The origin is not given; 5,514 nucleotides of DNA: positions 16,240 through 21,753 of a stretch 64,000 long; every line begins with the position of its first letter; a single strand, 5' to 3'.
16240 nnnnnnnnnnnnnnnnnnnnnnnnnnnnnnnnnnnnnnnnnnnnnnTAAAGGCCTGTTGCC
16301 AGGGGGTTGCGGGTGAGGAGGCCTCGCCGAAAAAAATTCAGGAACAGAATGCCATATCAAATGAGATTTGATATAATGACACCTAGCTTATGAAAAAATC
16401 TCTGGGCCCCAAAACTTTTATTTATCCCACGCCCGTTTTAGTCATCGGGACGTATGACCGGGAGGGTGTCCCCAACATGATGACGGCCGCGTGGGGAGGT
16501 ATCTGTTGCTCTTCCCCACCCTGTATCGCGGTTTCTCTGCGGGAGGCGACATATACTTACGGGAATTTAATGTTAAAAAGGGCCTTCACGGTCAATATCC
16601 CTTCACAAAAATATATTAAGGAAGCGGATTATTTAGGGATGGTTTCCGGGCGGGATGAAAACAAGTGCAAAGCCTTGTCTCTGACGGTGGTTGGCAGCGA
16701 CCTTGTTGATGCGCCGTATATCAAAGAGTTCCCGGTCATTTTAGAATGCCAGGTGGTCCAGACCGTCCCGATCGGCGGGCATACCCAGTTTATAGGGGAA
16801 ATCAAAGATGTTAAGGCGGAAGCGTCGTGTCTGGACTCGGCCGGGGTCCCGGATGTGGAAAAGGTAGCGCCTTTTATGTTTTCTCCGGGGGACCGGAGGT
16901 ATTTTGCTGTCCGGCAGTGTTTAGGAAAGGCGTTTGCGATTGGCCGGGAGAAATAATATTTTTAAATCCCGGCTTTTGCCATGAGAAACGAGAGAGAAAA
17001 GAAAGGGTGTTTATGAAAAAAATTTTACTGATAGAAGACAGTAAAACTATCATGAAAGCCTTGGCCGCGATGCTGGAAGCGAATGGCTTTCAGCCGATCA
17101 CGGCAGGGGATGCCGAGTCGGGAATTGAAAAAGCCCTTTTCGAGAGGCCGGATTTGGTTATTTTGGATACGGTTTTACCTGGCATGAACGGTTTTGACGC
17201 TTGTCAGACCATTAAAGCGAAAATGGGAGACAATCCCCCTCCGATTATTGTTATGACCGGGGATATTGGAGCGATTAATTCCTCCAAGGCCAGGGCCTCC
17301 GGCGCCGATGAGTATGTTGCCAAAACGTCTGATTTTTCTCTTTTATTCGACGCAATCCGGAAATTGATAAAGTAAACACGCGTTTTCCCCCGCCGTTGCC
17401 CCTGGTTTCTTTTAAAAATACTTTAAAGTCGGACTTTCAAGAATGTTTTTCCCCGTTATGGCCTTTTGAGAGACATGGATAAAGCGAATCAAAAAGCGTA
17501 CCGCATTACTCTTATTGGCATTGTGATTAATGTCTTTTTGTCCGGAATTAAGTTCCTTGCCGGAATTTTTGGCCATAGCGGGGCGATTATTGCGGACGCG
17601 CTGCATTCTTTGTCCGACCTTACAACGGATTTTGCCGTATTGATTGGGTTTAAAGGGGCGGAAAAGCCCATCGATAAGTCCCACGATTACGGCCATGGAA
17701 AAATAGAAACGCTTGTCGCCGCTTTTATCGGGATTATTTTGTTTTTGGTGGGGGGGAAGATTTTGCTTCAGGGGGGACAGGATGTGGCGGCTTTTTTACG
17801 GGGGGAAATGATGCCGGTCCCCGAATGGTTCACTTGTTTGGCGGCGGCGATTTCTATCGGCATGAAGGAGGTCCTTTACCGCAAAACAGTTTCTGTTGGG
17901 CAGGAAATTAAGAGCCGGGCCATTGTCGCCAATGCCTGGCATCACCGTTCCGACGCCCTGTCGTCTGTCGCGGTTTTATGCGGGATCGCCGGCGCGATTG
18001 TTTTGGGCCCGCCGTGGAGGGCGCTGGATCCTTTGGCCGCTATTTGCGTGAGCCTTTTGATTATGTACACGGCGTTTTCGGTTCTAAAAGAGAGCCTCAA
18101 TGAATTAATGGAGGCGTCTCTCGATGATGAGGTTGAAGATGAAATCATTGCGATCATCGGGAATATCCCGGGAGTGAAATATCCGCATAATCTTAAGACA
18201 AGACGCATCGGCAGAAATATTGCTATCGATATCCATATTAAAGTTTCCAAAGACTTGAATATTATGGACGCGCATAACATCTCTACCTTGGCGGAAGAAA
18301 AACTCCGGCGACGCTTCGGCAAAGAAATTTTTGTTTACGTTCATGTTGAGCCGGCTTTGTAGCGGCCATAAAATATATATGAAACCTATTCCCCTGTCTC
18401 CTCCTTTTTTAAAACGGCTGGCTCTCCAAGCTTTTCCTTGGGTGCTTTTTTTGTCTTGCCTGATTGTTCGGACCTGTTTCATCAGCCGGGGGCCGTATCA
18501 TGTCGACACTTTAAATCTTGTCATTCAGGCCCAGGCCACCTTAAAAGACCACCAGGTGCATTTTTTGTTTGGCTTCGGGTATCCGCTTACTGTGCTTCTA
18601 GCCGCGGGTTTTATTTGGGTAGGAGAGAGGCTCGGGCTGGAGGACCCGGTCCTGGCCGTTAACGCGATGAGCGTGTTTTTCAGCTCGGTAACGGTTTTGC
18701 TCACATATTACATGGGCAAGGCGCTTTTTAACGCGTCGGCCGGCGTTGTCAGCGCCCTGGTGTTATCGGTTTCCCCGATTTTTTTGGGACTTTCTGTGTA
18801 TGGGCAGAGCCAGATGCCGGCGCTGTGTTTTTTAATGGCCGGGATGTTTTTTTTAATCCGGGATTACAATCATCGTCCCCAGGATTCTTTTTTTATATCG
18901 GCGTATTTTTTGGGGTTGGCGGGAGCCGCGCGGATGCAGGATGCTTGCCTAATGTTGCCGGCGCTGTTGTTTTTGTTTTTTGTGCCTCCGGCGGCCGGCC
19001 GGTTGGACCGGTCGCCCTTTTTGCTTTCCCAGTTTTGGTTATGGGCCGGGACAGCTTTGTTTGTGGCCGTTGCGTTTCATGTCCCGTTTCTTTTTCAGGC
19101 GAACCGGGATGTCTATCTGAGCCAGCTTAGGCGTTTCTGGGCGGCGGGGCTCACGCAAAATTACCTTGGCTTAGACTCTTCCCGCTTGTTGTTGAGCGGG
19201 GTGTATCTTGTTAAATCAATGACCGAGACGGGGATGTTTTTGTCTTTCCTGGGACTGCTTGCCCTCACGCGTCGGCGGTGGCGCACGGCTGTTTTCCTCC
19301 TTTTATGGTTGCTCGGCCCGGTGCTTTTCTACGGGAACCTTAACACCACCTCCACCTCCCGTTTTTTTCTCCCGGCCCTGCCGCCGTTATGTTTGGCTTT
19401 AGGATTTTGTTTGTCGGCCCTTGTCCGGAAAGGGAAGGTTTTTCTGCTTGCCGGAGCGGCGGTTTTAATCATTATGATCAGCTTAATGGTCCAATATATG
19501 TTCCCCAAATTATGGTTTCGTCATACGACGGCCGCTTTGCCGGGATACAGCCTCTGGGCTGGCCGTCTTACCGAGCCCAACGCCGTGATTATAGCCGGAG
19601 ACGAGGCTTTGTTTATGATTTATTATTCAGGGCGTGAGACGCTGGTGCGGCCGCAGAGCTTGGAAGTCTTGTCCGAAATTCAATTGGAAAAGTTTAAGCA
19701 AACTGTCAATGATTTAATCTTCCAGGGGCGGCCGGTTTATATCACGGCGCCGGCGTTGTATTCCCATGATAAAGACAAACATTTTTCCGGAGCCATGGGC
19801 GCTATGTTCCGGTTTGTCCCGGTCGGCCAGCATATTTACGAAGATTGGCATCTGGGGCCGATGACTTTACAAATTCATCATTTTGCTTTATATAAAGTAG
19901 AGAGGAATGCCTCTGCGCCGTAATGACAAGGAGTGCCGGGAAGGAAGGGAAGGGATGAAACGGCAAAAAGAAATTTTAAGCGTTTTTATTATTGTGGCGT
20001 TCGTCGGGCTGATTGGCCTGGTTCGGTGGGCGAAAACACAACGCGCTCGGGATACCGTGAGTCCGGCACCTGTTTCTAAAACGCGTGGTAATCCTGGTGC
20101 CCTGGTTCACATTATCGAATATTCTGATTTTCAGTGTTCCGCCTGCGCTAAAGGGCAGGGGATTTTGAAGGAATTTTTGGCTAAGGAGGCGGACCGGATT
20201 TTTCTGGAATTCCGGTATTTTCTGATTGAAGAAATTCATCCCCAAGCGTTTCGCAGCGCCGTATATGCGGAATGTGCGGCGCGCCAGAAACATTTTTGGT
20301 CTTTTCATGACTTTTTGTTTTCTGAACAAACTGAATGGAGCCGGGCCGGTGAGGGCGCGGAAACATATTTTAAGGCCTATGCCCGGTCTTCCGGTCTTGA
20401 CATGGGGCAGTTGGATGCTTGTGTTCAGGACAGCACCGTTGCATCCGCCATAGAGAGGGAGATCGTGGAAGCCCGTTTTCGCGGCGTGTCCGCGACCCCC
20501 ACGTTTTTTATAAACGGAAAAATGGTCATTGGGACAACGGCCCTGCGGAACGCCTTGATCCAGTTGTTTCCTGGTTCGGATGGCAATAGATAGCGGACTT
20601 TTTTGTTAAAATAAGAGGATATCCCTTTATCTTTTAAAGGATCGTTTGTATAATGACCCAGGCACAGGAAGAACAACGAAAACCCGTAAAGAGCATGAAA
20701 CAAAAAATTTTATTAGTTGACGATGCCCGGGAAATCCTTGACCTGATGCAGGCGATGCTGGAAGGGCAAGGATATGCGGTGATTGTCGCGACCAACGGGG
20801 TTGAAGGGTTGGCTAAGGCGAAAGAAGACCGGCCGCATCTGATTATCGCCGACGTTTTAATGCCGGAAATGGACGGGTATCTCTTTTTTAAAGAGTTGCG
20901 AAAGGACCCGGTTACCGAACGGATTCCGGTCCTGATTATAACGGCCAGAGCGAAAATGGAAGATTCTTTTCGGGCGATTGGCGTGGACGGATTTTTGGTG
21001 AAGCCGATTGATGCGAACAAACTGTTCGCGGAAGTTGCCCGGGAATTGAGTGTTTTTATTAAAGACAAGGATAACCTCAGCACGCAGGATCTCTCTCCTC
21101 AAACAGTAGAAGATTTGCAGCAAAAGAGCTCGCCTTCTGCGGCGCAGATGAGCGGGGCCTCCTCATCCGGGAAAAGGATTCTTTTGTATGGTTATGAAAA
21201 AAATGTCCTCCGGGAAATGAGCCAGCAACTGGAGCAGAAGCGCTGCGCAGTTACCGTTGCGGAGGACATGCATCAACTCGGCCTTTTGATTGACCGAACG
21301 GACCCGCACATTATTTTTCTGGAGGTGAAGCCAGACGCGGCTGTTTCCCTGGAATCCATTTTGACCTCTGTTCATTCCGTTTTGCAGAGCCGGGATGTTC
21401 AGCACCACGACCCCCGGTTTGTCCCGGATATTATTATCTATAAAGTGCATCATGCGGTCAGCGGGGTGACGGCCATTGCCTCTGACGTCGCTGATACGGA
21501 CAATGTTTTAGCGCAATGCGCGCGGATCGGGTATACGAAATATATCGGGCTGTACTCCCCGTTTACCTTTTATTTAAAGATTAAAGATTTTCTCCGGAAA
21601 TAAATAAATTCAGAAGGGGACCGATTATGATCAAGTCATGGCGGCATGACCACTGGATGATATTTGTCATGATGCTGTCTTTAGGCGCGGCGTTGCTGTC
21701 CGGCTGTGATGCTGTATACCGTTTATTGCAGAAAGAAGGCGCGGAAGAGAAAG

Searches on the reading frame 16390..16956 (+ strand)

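Call 23: search_protein_families(library=pfam, proteins=[window:16390-16956:+], max_evalue=0.001)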
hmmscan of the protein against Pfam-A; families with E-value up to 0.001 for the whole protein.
window:16390-16956:+ (188 aa): 1 family
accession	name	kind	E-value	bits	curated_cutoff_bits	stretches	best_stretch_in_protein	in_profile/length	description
PF01613.24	Flavin_Reduct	-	1.7e-29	103.4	27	1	12-145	4-135/153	Flavin reductase like domain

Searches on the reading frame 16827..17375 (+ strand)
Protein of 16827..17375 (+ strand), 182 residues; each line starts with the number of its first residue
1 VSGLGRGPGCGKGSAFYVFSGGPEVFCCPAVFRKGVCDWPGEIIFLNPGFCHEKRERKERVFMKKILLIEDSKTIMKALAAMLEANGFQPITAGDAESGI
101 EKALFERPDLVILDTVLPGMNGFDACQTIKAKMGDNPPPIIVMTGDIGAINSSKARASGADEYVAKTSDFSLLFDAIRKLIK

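Call 23: search_protein_families(library=pfam, proteins=[window:16827-17375:+], max_evalue=0.001)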
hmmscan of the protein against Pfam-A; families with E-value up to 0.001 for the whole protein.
window:16827-17375:+ (182 aa): 1 family
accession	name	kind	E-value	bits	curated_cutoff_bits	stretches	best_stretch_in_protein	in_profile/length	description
PF00072.30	Response_reg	-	1.5e-20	73.8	30.2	1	66-178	1-111/111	Response regulator receiver domain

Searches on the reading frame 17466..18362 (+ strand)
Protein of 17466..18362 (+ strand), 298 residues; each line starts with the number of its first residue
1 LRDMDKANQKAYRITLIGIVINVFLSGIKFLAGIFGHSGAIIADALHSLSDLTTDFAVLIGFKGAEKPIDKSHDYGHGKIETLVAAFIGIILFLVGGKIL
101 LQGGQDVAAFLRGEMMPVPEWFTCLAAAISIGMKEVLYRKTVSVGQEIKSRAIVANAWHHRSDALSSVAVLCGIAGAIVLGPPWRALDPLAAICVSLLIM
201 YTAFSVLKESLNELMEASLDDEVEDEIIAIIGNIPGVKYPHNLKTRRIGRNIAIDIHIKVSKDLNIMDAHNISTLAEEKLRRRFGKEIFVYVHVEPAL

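Call 4: search_protein_families(library=pfam, proteins=[window:17466-18362:+], max_evalue=0.1)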
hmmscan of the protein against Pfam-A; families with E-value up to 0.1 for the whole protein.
window:17466-18362:+ (298 aa): 2 families
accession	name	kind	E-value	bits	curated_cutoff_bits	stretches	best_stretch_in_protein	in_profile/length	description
PF01545.26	Cation_efflux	-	9.2e-47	159.8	26.6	1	16-215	2-198/198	Cation efflux family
PF16916.11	ZT_dimer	-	3.9e-23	81.7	26.7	1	219-296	1-77/78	Dimerisation domain of Zinc Transporter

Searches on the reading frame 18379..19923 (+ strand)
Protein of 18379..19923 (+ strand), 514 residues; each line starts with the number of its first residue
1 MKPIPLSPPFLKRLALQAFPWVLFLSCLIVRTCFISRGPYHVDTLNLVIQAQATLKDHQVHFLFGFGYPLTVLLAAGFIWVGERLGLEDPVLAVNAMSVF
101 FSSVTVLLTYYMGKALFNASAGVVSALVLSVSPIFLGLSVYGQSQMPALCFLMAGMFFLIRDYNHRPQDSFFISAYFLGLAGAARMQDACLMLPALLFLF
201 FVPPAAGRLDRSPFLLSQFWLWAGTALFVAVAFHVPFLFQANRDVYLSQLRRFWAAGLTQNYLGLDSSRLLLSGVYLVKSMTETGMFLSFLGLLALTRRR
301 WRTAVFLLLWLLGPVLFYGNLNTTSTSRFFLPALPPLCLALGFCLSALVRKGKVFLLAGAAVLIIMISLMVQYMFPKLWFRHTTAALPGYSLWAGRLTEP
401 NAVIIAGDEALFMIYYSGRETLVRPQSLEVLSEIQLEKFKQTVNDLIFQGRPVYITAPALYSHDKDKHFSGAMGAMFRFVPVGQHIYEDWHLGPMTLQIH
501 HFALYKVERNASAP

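Call 4: search_protein_families(library=pfam, proteins=[window:18379-19923:+], max_evalue=0.1)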
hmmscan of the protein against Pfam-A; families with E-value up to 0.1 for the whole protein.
window:18379-19923:+ (514 aa): 3 families
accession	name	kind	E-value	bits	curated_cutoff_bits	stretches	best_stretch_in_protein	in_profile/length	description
PF13231.12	PMT_2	-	5.7e-12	46.6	26.1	1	79-223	10-145/160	Dolichyl-phosphate-mannose-protein mannosyltransferase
PF02516.20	STT3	-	1.8e-07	31.5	24.5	1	72-370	79-389/405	Oligosaccharyl transferase STT3, N-terminal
PF11028.14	TMEM260-like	-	2.7e-06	27.7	24.2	1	67-202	19-172/179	Protein O-mannosyl-transferase TMEM260-like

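Call 8: search_protein_families(library=ncbifam, proteins=[window:18379-19923:+], max_evalue=0.01)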
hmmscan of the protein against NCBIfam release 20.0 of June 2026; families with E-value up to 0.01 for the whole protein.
window:18379-19923:+ (514 aa): 1 family
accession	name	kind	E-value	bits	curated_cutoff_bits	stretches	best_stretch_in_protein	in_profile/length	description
TIGR04154.1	archaeo_STT3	subfamily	0.00051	18.5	450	1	69-146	71-151/831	oligosaccharyl transferase, archaeosortase A system-associated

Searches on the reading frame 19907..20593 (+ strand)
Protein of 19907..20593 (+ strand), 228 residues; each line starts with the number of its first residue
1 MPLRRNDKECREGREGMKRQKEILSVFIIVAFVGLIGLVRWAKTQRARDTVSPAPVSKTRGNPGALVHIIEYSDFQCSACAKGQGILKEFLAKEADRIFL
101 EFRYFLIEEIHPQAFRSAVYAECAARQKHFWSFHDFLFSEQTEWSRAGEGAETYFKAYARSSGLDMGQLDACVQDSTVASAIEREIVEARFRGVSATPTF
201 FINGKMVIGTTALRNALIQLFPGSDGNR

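Call 4: search_protein_families(library=pfam, proteins=[window:19907-20593:+], max_evalue=0.1)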
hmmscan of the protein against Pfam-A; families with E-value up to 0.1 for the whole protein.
window:19907-20593:+ (228 aa): 2 families
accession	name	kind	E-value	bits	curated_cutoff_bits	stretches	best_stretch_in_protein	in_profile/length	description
PF13462.12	Thioredoxin_4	-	1.5e-25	90.8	23.2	1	59-208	7-151/165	Thioredoxin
PF01323.26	DSBA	-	2.4e-13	50.8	25.6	1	69-214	2-184/191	DSBA-like thioredoxin domain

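Call 8: search_protein_families(library=ncbifam, proteins=[window:19907-20593:+], max_evalue=0.01)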
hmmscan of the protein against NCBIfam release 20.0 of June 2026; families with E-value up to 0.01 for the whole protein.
window:19907-20593:+ (228 aa): 2 families
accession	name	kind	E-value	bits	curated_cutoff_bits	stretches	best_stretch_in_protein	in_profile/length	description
NF041057.1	Rcas_1661_fam_Se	equivalog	3.3e-26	92.3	190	1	59-212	83-236/247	Rcas_1661 family thioredoxin-like (seleno)lipoprotein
NF047695.1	ThlDiSintDsbAHaem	equivalog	0.0023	17.3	290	0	162-215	133-186/206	thiol:disulfide interchange protein DsbA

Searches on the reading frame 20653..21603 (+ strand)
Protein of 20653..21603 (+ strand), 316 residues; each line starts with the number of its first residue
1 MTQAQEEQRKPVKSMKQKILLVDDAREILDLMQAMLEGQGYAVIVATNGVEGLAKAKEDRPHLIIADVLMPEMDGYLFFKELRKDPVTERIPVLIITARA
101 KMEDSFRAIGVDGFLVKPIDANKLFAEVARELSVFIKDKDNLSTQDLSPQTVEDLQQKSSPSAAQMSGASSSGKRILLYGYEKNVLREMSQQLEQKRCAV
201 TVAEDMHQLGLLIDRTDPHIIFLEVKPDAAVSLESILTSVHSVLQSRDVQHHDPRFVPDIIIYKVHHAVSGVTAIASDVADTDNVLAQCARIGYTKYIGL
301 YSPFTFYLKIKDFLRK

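Call 23: search_protein_families(library=pfam, proteins=[window:20653-21603:+], max_evalue=0.001)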
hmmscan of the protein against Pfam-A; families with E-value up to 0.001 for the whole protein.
window:20653-21603:+ (316 aa): 1 family
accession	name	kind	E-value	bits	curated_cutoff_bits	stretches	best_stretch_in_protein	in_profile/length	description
PF00072.30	Response_reg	-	1.1e-27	96.9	30.2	1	19-128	1-110/111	Response regulator receiver domain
